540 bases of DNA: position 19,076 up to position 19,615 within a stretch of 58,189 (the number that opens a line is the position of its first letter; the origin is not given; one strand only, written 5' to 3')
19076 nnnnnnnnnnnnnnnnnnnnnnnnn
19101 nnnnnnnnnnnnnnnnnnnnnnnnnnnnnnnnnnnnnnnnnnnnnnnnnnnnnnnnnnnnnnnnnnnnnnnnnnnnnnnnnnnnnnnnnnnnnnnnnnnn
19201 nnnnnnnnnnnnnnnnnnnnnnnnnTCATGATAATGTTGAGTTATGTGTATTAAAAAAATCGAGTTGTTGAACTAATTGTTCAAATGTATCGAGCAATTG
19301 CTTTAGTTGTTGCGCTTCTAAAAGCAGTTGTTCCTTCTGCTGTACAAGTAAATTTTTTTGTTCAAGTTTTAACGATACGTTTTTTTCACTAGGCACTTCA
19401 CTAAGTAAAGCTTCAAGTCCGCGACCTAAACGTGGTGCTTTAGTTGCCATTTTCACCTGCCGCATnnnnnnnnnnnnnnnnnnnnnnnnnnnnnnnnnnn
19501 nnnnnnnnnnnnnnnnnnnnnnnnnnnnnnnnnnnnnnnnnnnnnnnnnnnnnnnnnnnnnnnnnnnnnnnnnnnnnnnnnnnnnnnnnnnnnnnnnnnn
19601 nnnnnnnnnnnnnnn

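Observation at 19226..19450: Small ORF between parA and parB that mimics the ParB N-terminal ParA-interacting peptide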

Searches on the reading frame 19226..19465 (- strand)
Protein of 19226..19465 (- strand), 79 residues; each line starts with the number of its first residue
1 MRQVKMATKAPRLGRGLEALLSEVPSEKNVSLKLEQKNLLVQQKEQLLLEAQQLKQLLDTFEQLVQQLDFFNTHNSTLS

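Call 3: search_protein_families(library=pfam, proteins=[window:19226-19465:-], max_evalue=1)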
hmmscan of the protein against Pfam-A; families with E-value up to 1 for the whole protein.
window:19226-19465:- (79 aa): 2 families
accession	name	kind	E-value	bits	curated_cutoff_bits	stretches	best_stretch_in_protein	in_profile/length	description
PF15188.11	CCDC-167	-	0.065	14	27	1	28-78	21-71/84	Coiled-coil domain-containing protein 167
PF13997.11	YqjK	-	0.072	14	28.1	1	42-75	7-40/73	YqjK-like protein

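Call 4: search_protein_families(library=ncbifam, proteins=[window:19226-19465:-], max_evalue=1)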
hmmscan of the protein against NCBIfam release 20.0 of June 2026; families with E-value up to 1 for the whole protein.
window:19226-19465:- (79 aa): 1 family
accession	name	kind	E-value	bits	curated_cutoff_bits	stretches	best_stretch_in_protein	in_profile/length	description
NF002909.0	PRK03522.2-1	equivalog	0.16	11.1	553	1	8-75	145-214/374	23S rRNA (uracil(747)-C(5))-methyltransferase RlmC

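Call 5: find_homologous_proteins(query=window:19229-19465:-, max_evalue=1)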
Query seq(79 aa) (79 aa): 32 proteins with E <= 1 among 32 candidates.
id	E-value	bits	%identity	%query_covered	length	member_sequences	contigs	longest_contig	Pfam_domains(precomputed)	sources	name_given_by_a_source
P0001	2.4e-37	143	95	100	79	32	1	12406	-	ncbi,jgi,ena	jgi:hypothetical protein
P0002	3.9e-34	133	95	94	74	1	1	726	-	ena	-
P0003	4.3e-30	120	82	94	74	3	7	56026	-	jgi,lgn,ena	jgi:hypothetical protein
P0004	2.1e-28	115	79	99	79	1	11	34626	-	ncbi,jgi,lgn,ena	ncbi:MAG: hypothetical protein RL755_101 [Pseudomonadota bacterium]|jgi:ribosome assembly protein Yi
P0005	7.4e-28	113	79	99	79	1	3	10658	-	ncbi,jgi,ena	jgi:hypothetical protein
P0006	8.2e-28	113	78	99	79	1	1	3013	-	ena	-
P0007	1.9e-27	112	78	99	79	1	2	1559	-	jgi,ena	jgi:hypothetical protein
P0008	2.3e-27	112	78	99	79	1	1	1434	-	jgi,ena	jgi:ribosome assembly protein YihI (activator of Der GTPase)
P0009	3.8e-27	111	78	99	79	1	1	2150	-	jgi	jgi:hypothetical protein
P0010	2.8e-26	108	77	99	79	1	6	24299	-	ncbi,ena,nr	ncbi:MAG: hypothetical protein QG557_960 [Pseudomonadota bacterium]|nr:hypothetical protein [Pseudom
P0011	4.2e-23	98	75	92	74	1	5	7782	-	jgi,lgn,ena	-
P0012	1.4e-22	97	74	92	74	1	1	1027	-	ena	-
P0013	7.9e-22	94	73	89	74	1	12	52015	-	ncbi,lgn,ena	-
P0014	1.8e-21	93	74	92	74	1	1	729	-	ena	-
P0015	1.3e-19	87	67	94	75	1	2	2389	-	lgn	-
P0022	1.9e-10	58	61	94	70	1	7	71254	-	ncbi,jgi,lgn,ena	-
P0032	2.3e-6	46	53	92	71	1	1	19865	-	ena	-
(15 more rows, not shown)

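Call 7: find_encoding_contigs(protein=P0032, flank=4000, max_places=2)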
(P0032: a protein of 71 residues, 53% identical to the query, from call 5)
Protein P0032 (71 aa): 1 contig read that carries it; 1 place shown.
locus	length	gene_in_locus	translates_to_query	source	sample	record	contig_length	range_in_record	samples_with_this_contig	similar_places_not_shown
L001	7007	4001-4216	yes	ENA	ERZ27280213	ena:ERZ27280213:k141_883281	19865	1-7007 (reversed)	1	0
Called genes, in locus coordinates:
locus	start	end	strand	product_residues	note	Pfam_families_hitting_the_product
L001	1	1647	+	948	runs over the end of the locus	PF13588:HSDR_N_2, PF02384:N6_Mtase, PF07669:Eco57I, PF01420:Methylase_S (weak)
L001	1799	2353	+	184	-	PF01420:Methylase_S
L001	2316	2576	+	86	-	-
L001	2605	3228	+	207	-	PF02527:GidB, PF05175:MTS (weak), PF13847:Methyltransf_31 (weak)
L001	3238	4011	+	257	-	PF00142:Fer4_NifH (weak), PF01656:CbiA, PF02374:ArsA_ATPase, PF06564:CBP_BcsQ, PF09140:MipZ, PF10609:ParA, PF13614:AAA_31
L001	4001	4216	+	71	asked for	-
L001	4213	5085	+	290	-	PF02195:ParB_N, PF17762:HTH_ParB, PF23552:ParB_C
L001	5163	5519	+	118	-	PF03899:ATP-synt_I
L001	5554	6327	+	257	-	PF00119:ATP-synt_A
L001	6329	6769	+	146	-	-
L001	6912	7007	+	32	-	?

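Call 8: find_encoding_contigs(protein=P0022, flank=4000, max_places=2)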
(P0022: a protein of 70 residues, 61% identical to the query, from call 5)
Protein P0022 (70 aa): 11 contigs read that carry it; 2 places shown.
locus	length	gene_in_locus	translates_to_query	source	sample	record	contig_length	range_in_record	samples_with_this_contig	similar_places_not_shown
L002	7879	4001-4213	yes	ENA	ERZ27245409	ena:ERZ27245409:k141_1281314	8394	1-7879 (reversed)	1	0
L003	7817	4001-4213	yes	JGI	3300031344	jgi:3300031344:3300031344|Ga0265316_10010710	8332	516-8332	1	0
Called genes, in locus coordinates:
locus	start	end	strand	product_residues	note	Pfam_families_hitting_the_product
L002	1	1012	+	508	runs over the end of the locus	?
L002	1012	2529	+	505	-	PF01935:DUF87 (weak), PF10412:TrwB_AAD_bind (faint), PF13401:AAA_22 (faint)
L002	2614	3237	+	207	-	PF02527:GidB, PF05175:MTS (weak), PF13847:Methyltransf_31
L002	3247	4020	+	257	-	PF00142:Fer4_NifH (weak), PF01656:CbiA, PF02374:ArsA_ATPase, PF06564:CBP_BcsQ, PF09140:MipZ, PF10609:ParA, PF13614:AAA_31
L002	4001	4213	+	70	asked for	-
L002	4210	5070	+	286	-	PF02195:ParB_N, PF17762:HTH_ParB, PF23552:ParB_C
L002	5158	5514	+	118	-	PF03899:ATP-synt_I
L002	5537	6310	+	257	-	PF00119:ATP-synt_A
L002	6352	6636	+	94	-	PF00137:ATP-synt_C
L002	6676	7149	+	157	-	PF00430:ATP-synt_B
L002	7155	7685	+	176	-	PF00213:OSCP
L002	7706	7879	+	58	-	?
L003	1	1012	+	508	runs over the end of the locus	?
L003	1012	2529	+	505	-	PF01935:DUF87 (weak), PF10412:TrwB_AAD_bind (faint), PF13401:AAA_22 (faint)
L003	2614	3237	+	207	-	PF02527:GidB, PF05175:MTS (weak), PF13847:Methyltransf_31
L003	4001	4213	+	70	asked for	-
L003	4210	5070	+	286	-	PF02195:ParB_N, PF17762:HTH_ParB, PF23552:ParB_C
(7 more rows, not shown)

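Call 9: find_related_loci(query=A1, collection=genome_contigs, flank=3000)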
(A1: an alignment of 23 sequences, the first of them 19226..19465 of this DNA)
Query A1 (79 aa) in genome_contigs; peptide patterns used: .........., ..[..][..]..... (x = any residue, [..] = any of these).
600 stretches matched a pattern (row limit reached: there are more); 7 encode a relative of the query (tblastn E <= 1e-3); 7 distinct loci.
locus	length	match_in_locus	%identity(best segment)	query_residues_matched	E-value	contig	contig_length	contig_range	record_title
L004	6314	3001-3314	79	1-78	3e-36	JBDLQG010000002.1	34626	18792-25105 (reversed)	MAG: Pseudomonadota bacterium isolate hugercreek_2019_sw_WHONDRS-S19S_0044_F_bin.32 scaffold_92, whole genome shotgun se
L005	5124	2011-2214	61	5-78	7e-17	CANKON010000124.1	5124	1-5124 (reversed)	MAG: Methylococcaceae bacterium isolate RH-9nov16-326 genome assembly, contig: RH-9nov16-C-C46070, whole genome shotgun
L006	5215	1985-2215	54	1-78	2e-16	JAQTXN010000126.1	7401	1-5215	MAG: Methylococcales bacterium isolate STC_14 NODE_26088_length_7401_cov_3.044542_Sandtown_C, whole genome shotgun seque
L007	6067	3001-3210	54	1-70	1e-15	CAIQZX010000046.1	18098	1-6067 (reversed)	MAG: uncultured proteobacterium isolate LJ-3-4m_bin-0427 genome assembly, contig: bin-0427:046/223, whole genome shotgun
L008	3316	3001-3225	54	2-76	1e-15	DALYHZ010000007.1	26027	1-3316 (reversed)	MAG TPA_asm: Methylococcaceae bacterium isolate CTOTU46578 NODE_120_length_26027_cov_4.047705, whole genome shotgun sequ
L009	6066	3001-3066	73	8-29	9e-7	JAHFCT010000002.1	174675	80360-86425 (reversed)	MAG: Gemmatimonadetes bacterium isolate nzgw228 NODE_42_length_174676_cov_8.699241, whole genome shotgun sequence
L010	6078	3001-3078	62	1-26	8e-7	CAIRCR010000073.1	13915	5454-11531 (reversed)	MAG: uncultured proteobacterium isolate KT_bin-2439 genome assembly, contig: bin-2439:073/552, whole genome shotgun sequ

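Call 18: search_protein_representatives(alignment_id=A1)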
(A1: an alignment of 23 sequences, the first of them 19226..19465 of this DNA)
Query: 23 sequences, 73 profile positions. Proteins with E-value up to 0.001 (for the whole library): 47; up to 1e-10: 4; up to 1e-30: 0. The best 47 are listed.
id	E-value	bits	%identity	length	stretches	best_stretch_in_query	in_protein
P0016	1.2e-29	118.6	-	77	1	1-73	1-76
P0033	3.6e-22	94.7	-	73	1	1-68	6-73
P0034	3.1e-15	72.5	-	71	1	1-67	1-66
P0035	6.8e-11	58.5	-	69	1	1-63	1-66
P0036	1.0e-09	54.8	-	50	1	1-44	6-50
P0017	5.6e-09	52.4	-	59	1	1-33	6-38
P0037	1.2e-08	51.3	-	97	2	1-25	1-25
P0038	1.3e-08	51.2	-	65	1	1-60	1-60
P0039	2.7e-08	50.2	-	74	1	1-61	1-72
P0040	3.0e-08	50.1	-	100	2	31-61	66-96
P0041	2.3e-07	47.2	-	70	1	8-64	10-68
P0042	4.1e-07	46.4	-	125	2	25-63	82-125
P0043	5.5e-07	46.0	-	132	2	1-31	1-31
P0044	5.6e-07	46.0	-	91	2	1-28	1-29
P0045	6.2e-07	45.9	-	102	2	32-63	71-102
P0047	7.5e-07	45.6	-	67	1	1-68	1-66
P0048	1.3e-06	44.8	-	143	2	1-42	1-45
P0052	1.8e-05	41.2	-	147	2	1-22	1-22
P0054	2.2e-05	40.9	-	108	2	1-25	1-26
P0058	6.1e-05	39.5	-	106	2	1-62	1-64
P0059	6.6e-05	39.4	-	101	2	24-60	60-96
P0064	1.1e-04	38.6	-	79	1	6-60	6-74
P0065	1.2e-04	38.6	-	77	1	8-61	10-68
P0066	1.2e-04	38.5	-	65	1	1-60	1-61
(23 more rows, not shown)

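Call 21: find_encoding_contigs(protein=P0052, flank=3500, max_places=2)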
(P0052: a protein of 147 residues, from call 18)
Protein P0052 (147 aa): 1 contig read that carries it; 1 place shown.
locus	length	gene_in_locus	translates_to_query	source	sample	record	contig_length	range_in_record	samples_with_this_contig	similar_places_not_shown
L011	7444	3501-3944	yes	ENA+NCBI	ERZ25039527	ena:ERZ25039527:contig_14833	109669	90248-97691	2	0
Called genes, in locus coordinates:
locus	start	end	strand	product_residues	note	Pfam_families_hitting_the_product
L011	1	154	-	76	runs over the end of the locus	PF23876:DUF7230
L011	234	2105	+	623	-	PF00890:FAD_binding_2 (faint), PF01134:GIDA, PF07992:Pyr_redox_2 (weak), PF12831:FAD_oxidored, PF21680:GIDA_C_1st, PF13932:SAM_GIDA_C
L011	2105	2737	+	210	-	PF02527:GidB, PF05175:MTS, PF13649:Methyltransf_25 (weak), PF13847:Methyltransf_31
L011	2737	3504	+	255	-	PF00142:Fer4_NifH (faint), PF01656:CbiA, PF02374:ArsA_ATPase (faint), PF06564:CBP_BcsQ, PF09140:MipZ, PF10609:ParA, PF13614:AAA_31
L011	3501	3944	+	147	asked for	PF02195:ParB_N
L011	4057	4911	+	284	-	PF02195:ParB_N, PF17762:HTH_ParB, PF23552:ParB_C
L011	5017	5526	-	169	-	-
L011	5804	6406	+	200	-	PF00578:AhpC-TSA, PF08534:Redoxin, PF10417:1-cysPrx_C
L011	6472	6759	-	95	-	-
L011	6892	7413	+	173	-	PF05170:AsmA, PF05359:DUF748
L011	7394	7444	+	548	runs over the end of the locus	PF05170:AsmA, PF13116:YhdP (weak)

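Call 22: find_encoding_contigs(protein=P0043, flank=3000, max_places=1)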
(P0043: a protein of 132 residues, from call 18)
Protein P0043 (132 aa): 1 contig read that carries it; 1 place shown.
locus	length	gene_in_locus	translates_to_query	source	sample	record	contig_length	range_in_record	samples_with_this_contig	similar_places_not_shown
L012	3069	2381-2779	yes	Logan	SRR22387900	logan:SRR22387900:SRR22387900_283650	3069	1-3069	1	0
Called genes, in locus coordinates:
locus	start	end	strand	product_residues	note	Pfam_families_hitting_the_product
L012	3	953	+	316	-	?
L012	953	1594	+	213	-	PF02527:GidB, PF05175:MTS (weak), PF13847:Methyltransf_31 (weak)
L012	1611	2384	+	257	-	PF00142:Fer4_NifH (faint), PF01656:CbiA, PF02374:ArsA_ATPase (weak), PF06564:CBP_BcsQ, PF09140:MipZ, PF10609:ParA, PF13614:AAA_31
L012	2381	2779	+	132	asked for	-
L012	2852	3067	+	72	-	?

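Call 23: find_encoding_contigs(protein=P0048, flank=3000, max_places=1)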
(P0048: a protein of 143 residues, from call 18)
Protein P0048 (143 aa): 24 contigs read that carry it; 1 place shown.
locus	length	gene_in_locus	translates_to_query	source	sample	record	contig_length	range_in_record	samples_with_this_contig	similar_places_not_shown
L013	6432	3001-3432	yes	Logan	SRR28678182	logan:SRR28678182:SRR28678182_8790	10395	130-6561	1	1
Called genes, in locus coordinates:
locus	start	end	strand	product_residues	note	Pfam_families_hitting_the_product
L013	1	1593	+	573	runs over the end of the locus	?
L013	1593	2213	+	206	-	PF02527:GidB, PF05175:MTS (weak), PF13847:Methyltransf_31 (weak)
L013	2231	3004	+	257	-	PF00142:Fer4_NifH (faint), PF01656:CbiA, PF02374:ArsA_ATPase (weak), PF06564:CBP_BcsQ, PF09140:MipZ, PF10609:ParA, PF13614:AAA_31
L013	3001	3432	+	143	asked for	-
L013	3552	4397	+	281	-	PF02195:ParB_N, PF17762:HTH_ParB, PF23552:ParB_C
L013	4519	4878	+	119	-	PF03899:ATP-synt_I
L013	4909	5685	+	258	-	PF00119:ATP-synt_A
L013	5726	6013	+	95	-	PF00137:ATP-synt_C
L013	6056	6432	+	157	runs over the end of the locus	-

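Call 24: find_encoding_contigs(protein=P0038, flank=3000, max_places=1)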
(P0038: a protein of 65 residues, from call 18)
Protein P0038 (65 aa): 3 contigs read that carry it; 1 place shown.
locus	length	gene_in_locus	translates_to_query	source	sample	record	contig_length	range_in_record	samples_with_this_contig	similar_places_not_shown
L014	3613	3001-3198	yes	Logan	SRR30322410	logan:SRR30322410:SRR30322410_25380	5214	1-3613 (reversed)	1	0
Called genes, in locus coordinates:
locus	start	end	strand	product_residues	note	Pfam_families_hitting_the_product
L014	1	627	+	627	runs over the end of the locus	PF01134:GIDA, PF07992:Pyr_redox_2 (faint), PF12831:FAD_oxidored, PF21680:GIDA_C_1st, PF13932:SAM_GIDA_C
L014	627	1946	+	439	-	PF02527:GidB, PF05175:MTS (weak), PF13847:Methyltransf_31 (weak)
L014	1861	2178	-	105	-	-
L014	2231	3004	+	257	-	PF00142:Fer4_NifH (weak), PF01656:CbiA, PF02374:ArsA_ATPase (weak), PF06564:CBP_BcsQ, PF09140:MipZ, PF10609:ParA, PF13614:AAA_31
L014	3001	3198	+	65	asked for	-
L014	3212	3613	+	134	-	?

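Call 25: find_encoding_contigs(protein=P0058, flank=3000, max_places=1)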
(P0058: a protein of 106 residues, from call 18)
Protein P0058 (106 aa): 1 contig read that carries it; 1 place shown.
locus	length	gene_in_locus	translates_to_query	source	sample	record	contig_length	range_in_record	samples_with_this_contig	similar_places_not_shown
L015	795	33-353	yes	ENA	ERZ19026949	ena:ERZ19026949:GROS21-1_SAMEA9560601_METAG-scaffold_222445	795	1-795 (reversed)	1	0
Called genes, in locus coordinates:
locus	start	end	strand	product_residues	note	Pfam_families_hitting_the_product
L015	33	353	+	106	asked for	-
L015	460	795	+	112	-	?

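Call 27: find_homologous_proteins(query=A3, max_evalue=0.001)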
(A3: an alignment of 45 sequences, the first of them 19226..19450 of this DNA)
Query A3 (45 sequences) (74 aa, profile of the alignment): 816 proteins with E <= 0.001 among 5389 candidates; the best 120 are listed.
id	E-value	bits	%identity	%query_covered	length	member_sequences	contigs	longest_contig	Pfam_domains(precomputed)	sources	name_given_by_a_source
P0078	4.6e-26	109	34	85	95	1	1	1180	-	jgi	-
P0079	4.6e-26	109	33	85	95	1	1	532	-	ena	-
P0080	4.9e-26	109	39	85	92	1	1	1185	-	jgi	jgi:hypothetical protein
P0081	7.0e-26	109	28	85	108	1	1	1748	-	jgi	jgi:ParB family chromosome partitioning protein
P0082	2.2e-25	107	31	85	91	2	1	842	-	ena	-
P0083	2.2e-25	107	50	46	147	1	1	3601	PF02195.27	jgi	jgi:ParB family chromosome partitioning protein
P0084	2.7e-25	107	50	35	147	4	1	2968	PF02195.27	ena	-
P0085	2.9e-25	107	50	32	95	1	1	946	-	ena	-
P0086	3.4e-25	107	50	35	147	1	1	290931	PF02195.27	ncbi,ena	-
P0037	5.0e-25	106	33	85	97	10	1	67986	-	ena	-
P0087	6.4e-25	106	31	85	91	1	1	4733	-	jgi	jgi:hypothetical protein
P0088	6.8e-25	106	34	85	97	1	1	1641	-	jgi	jgi:hypothetical protein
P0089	6.9e-25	106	54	35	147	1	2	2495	PF02195.27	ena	-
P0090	6.9e-25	106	52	31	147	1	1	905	PF02195.27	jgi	jgi:ParB family chromosome partitioning protein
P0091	7.5e-25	105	55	30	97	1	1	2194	-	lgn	-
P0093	8.4e-25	105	57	28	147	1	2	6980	PF02195.27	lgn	-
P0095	1.0e-24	105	50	35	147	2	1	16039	PF02195.27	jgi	-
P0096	1.1e-24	105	50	30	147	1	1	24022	PF02195.27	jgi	jgi:ParB family chromosome partitioning protein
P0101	1.5e-24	105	61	35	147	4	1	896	PF02195.27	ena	-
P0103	1.8e-24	104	63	22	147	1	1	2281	PF02195.27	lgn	-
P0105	2.4e-24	104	41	36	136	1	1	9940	PF02195.27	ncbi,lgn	-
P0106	2.5e-24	104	63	22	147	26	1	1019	PF02195.27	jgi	-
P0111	3.2e-24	103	54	35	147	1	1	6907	PF02195.27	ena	-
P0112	3.3e-24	103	50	35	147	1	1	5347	PF02195.27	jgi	jgi:ParB family transcriptional regulator, chromosome partitioning protein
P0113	3.3e-24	103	50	46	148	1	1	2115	PF02195.27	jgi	jgi:ParB family chromosome partitioning protein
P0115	3.4e-24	103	50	46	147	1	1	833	PF02195.27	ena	-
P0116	3.6e-24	103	52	31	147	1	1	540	PF02195.27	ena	-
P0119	5.7e-24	103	50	35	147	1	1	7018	PF02195.27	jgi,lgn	jgi:ParB family transcriptional regulator, chromosome partitioning protein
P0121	6.9e-24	102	52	31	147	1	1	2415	PF02195.27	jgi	jgi:ParB family transcriptional regulator, chromosome partitioning protein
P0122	7.3e-24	102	43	38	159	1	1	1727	PF02195.27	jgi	jgi:ParB family transcriptional regulator, chromosome partitioning protein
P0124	9.1e-24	102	50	35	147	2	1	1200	PF02195.27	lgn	-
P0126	9.9e-24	102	57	28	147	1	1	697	PF02195.27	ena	-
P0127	1.0e-23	102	58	31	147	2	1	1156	PF02195.27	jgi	jgi:ParB family chromosome partitioning protein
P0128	1.1e-23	102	50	35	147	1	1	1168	PF02195.27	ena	-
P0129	1.1e-23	102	41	36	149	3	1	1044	PF02195.27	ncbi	-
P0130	1.2e-23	102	52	34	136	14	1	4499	PF02195.27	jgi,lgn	jgi:ParB family chromosome partitioning protein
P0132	1.4e-23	101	45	30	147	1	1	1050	PF02195.27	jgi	-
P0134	1.5e-23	101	57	28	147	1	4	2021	PF02195.27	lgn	-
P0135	1.5e-23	101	50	46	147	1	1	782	PF02195.27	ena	-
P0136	1.6e-23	101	45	30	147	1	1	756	PF02195.27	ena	-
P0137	2.0e-23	101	45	30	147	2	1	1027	PF02195.27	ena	-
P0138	2.1e-23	101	50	30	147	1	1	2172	PF02195.27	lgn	-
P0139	2.2e-23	101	45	30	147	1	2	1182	PF02195.27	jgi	-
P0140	2.2e-23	101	45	30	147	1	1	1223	PF02195.27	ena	-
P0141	2.2e-23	101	33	81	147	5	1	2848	PF02195.27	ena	-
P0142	2.4e-23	101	45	30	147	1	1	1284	PF02195.27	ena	-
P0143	2.4e-23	101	36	81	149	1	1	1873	PF02195.27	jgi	jgi:ParB family chromosome partitioning protein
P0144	2.5e-23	101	53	38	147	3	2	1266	PF02195.27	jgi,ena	-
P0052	2.7e-23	100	46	35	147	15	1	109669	PF02195.27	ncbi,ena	-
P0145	2.8e-23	100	53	38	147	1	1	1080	PF02195.27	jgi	jgi:ParB family chromosome partitioning protein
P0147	3.3e-23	100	57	28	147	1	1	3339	PF02195.27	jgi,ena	-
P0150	3.8e-23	100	54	35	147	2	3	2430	PF02195.27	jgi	jgi:ParB family chromosome partitioning protein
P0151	4.0e-23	100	52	31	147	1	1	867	PF02195.27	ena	-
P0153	4.2e-23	100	36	70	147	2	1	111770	PF02195.27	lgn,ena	-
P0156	5.1e-23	100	52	31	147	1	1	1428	PF02195.27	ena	-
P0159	6.1e-23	99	52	31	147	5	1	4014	PF02195.27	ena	-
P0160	6.9e-23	99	50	32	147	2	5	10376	PF02195.27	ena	-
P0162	8.2e-23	99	42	42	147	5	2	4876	PF02195.27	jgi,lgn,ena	jgi:ParB family chromosome partitioning protein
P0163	8.4e-23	99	50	35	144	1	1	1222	PF02195.27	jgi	jgi:ParB family transcriptional regulator, chromosome partitioning protein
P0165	1.2e-22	98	36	81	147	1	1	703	PF02195.27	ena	-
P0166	1.4e-22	98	50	35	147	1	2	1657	PF02195.27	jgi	jgi:ParB family chromosome partitioning protein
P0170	2.5e-22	97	50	30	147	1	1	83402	PF02195.27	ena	-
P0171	2.6e-22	97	63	26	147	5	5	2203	PF02195.27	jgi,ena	-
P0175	3.1e-22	97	49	47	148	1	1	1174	PF02195.27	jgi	jgi:ParB family chromosome partitioning protein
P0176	3.1e-22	97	83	16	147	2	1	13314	PF02195.27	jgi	jgi:ParB family transcriptional regulator, chromosome partitioning protein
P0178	3.5e-22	97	50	30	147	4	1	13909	PF02195.27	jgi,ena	jgi:ParB family chromosome partitioning protein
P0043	5.5e-22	96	62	28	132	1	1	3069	-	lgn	-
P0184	5.6e-22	96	53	46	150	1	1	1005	PF02195.27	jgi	jgi:ParB family transcriptional regulator, chromosome partitioning protein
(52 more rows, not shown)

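Call 43: predict_structure(alignment_id=A3)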
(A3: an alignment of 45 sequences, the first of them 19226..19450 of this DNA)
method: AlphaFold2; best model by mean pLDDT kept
length: 74 residues; sequences in the alignment: 45
mean_pLDDT: 79.8   pTM: 0.47
mean pLDDT of the five models: 79.8, 79.6, 79.2, 77.9, 76.8
residues with pLDDT >= 90: 32; 70-90: 13; 50-70: 26; < 50: 3
segments of 3 or more residues with pLDDT < 50: 1-3
pLDDT, mean of each block of 10 residues (from residue 1): 58 63 68 92 97 97 88 67
secondary structure, 60 per line:
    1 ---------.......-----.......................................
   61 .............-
elements in order: H10-16 H22-73
